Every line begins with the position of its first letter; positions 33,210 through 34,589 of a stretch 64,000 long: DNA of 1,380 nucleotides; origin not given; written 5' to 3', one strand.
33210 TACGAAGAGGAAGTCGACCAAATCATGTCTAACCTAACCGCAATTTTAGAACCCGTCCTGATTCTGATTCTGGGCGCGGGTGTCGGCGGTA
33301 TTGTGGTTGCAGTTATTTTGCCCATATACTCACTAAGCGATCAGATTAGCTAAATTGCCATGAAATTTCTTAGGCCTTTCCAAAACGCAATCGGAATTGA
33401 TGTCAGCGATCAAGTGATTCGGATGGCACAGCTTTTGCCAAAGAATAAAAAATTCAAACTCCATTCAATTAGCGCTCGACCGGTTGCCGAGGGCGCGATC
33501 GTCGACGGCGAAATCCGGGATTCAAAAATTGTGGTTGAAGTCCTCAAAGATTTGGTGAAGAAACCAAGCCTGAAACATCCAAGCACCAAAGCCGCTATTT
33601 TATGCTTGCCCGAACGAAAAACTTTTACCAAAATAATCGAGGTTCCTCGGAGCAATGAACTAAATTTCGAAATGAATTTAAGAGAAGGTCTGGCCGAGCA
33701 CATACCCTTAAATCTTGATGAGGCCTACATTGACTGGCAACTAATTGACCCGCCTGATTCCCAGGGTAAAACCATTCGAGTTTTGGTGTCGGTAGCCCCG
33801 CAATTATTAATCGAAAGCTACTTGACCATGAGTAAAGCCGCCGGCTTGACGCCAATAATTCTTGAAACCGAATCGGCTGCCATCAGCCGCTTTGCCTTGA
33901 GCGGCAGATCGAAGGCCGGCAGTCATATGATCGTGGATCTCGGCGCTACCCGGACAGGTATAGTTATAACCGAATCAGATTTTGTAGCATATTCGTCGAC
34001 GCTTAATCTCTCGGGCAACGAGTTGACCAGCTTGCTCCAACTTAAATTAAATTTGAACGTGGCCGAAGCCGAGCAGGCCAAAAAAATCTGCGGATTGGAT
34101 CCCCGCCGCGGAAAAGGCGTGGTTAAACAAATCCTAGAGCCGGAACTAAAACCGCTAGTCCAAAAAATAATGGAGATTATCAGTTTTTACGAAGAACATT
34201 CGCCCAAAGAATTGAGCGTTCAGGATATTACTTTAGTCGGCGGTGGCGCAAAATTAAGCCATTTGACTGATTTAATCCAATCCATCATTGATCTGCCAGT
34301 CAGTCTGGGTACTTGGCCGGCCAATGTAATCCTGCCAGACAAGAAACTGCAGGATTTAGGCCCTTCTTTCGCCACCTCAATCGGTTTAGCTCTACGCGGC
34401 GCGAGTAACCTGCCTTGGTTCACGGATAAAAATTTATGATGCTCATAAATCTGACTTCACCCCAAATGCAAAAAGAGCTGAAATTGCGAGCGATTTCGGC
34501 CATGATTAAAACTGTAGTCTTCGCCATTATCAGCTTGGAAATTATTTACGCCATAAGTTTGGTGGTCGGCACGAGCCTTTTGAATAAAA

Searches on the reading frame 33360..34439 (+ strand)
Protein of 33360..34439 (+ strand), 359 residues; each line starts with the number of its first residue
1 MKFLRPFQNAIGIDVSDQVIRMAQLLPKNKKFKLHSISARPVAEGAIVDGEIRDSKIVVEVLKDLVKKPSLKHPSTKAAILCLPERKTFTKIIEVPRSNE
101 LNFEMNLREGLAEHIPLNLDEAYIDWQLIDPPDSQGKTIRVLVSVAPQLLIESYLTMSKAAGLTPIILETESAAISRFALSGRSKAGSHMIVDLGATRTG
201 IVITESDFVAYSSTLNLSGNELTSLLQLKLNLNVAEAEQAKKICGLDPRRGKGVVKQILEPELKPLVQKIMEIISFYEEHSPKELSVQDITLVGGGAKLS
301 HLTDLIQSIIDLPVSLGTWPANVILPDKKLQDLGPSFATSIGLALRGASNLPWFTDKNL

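Call 43: search_protein_families(library=pfam, proteins=[window:33360-34439:+], max_evalue=0.0001)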
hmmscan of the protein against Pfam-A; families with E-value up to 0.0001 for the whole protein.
window:33360-34439:+ (359 aa): 3 families
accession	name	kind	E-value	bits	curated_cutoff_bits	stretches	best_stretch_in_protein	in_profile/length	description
PF11104.14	PilM_2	-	3.6e-44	151.5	27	1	12-347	1-339/340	Type IV pilus assembly protein PilM;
PF14450.12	FtsA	-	4.8e-10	40.3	31.8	1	191-342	2-127/127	Cell division protein FtsA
PF06723.19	MreB_Mbl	-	1.7e-09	37.4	27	0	258-324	241-311/327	MreB/Mbl protein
